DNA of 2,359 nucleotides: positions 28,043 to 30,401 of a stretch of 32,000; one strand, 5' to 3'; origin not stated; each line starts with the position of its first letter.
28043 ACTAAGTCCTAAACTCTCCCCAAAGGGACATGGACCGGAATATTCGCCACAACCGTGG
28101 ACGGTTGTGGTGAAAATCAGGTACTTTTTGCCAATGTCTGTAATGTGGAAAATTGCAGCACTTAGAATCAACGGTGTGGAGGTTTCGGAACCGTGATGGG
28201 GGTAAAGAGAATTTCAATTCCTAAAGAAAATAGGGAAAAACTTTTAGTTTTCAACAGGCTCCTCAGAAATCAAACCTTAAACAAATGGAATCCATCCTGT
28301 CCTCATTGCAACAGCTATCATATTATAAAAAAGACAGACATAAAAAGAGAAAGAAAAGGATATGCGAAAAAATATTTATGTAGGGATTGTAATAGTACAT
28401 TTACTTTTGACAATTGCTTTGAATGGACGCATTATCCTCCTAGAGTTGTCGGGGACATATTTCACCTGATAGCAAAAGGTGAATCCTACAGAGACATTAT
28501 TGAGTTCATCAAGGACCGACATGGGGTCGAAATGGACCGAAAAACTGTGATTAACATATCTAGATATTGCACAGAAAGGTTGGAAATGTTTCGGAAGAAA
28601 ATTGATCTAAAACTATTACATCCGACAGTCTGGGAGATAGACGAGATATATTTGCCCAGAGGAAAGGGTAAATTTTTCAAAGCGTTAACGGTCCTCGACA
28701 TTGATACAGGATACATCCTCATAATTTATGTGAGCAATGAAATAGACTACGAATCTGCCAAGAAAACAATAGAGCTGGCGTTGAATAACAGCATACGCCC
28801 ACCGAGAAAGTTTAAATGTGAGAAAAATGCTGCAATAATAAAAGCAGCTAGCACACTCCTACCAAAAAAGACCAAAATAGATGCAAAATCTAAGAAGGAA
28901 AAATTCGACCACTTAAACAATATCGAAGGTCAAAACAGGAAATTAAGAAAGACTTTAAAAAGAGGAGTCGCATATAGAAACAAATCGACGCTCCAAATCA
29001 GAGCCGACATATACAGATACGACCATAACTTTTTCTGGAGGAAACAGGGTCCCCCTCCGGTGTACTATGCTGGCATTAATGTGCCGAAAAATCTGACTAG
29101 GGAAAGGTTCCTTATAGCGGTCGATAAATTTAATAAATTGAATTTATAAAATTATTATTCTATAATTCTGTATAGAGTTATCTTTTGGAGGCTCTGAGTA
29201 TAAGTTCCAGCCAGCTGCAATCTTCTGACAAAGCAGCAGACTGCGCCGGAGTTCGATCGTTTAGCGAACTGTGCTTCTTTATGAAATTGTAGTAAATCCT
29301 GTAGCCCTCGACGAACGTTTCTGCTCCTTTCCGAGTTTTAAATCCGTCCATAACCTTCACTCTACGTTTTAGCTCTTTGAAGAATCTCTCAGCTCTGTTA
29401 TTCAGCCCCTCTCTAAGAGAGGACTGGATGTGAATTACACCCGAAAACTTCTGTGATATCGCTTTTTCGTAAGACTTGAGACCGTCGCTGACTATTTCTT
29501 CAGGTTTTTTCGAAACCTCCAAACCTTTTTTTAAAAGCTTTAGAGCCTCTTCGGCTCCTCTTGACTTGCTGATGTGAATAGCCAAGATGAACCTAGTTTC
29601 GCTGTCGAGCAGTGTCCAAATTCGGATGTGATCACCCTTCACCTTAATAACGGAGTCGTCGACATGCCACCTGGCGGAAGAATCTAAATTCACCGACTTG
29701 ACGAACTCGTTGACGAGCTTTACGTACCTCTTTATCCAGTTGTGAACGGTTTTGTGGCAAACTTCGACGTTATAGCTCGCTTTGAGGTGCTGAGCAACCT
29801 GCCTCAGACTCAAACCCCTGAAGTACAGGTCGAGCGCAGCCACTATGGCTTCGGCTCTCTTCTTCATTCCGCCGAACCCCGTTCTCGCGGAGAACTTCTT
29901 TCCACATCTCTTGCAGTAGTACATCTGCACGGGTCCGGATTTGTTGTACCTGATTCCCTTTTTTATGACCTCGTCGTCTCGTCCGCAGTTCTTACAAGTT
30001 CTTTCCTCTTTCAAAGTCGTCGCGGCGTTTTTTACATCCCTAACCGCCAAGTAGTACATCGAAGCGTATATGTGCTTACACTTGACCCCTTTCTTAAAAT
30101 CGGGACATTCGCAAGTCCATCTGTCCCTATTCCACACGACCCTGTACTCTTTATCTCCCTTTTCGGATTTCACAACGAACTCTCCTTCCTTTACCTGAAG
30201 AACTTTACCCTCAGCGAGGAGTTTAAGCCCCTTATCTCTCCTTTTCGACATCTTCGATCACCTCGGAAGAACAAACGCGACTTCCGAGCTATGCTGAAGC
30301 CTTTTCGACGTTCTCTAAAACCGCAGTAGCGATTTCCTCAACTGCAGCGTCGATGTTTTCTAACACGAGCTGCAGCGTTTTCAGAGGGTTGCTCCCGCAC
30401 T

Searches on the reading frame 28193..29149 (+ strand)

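Call 40: search_protein_families(library=pfam, proteins=[window:28193-29149:+], max_evalue=0.01)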
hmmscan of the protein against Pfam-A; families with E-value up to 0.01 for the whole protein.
window:28193-29149:+ (318 aa): 3 families
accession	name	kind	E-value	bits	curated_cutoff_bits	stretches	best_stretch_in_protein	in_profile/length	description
PF13610.12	DDE_Tnp_IS240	-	2.9e-06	27.9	27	1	147-268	4-123/139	DDE domain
PF00665.32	rve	-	4.1e-05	24.2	32.6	1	145-209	6-72/102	Integrase core domain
PF05876.18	GpA_ATPase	-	0.0068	16.5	25.6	0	26-70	187-233/247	Phage terminase large subunit gpA, ATPase domain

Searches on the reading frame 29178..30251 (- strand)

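Call 55: search_protein_families(library=pfam, proteins=[window:29178-30251:-], max_evalue=0.001)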
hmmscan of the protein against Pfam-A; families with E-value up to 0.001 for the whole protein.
window:29178-30251:- (357 aa): 6 families
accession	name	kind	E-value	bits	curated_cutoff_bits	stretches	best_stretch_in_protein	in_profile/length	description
PF13610.12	DDE_Tnp_IS240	-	9.2e-25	87.8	27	1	193-327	2-139/139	DDE domain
PF03050.20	DDE_Tnp_IS66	-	3.1e-10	40.4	23.1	1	140-266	14-143/284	Transposase IS66 family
PF13683.12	rve_3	-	9.5e-08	32.1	26.5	1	284-335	16-67/67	Integrase core domain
PF04434.22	SWIM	-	7e-07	29.1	19.6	1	36-68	1-37/38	SWIM zinc finger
PF00665.32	rve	-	2e-06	28.4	32.6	1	193-269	6-86/102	Integrase core domain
PF00872.24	Transposase_mut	-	0.00023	20.6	21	1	131-274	98-250/379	Transposase, Mutator family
